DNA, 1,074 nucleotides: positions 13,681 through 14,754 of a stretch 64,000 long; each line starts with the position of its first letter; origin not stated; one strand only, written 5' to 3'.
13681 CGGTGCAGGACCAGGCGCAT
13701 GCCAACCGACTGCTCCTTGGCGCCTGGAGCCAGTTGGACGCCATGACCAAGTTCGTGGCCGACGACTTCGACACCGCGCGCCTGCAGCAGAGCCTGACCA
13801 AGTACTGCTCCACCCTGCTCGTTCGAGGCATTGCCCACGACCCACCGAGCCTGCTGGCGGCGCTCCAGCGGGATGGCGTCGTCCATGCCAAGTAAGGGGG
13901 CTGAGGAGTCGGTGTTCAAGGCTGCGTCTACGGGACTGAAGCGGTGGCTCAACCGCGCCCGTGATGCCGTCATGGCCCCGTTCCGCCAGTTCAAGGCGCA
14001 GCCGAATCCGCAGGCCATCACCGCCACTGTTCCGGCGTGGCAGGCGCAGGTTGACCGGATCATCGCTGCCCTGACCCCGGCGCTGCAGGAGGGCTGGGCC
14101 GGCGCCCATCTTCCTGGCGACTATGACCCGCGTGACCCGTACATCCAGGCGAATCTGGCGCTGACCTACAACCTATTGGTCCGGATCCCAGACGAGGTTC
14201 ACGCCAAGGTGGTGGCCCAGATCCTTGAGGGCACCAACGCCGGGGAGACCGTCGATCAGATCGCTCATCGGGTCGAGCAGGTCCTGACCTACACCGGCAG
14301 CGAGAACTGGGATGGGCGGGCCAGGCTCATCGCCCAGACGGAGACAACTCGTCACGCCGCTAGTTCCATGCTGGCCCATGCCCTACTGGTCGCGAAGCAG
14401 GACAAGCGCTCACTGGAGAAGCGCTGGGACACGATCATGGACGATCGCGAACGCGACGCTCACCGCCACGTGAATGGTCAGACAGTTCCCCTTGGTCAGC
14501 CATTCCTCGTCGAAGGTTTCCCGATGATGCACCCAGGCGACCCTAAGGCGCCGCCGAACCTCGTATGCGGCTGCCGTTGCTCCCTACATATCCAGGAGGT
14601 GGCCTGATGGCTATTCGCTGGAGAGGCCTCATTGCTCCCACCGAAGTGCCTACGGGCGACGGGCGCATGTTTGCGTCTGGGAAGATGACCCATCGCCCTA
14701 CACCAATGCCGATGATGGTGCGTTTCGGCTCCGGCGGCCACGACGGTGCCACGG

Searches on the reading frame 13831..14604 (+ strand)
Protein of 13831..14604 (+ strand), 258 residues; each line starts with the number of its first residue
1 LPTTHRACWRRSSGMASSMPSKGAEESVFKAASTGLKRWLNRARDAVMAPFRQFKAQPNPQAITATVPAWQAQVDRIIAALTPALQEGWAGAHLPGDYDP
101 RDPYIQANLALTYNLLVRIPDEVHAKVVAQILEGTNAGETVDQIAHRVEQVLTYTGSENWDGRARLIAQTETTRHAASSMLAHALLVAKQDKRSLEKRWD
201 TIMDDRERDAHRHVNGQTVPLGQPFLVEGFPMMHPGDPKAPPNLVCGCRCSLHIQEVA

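Call 5: search_protein_families(library=pfam, proteins=[window:13831-14604:+], max_evalue=1)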
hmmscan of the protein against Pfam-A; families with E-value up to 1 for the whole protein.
window:13831-14604:+ (258 aa): 2 families
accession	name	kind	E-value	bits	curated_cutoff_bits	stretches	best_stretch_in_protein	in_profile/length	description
PF04233.19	Phage_Mu_F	-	4.5e-12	47.1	29.6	1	126-252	2-111/112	Phage Mu protein F like protein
PF11758.13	Bacteriocin_IIi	-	0.21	11.9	25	1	130-152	27-49/51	Aureocin-like type II bacteriocin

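Call 6: search_protein_families(library=phrogs, proteins=[window:13831-14604:+], max_evalue=0.01)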
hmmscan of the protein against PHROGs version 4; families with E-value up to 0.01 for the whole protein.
window:13831-14604:+ (258 aa): 13 families
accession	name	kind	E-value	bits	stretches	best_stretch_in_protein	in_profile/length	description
phrog_859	-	head and packaging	4e-34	119.2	1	113-255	150-289/807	portal protein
phrog_2468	-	head and packaging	2.5e-26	93.9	1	115-253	140-270/303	head morphogenesis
phrog_3517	-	head and packaging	8.3e-23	82.3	1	136-253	209-326/371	head morphogenesis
phrog_2662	-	head and packaging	4.2e-22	79.5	1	119-255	583-708/717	portal protein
phrog_18477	-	head and packaging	1.4e-16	61.4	1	158-254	200-297/760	head morphogenesis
phrog_34890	-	head and packaging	4.9e-14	52.6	1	159-254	208-305/679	head morphogenesis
phrog_6577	-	unknown function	1.3e-10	41.3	1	111-251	103-225/1066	-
phrog_324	-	head and packaging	4.1e-10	40.3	1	99-250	178-312/624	head morphogenesis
phrog_15127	-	head and packaging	2.3e-08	34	1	110-248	120-244/602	head protein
phrog_21406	-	unknown function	3e-08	32.6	1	171-254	265-351/1668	-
phrog_115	-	head and packaging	4.8e-07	30.3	1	121-252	208-314/665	minor head protein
phrog_4728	-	head and packaging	4.1e-06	26.9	1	122-248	187-294/591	head morphogenesis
phrog_595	-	head and packaging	6.1e-06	26.8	1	121-242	183-285/513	head maturation protease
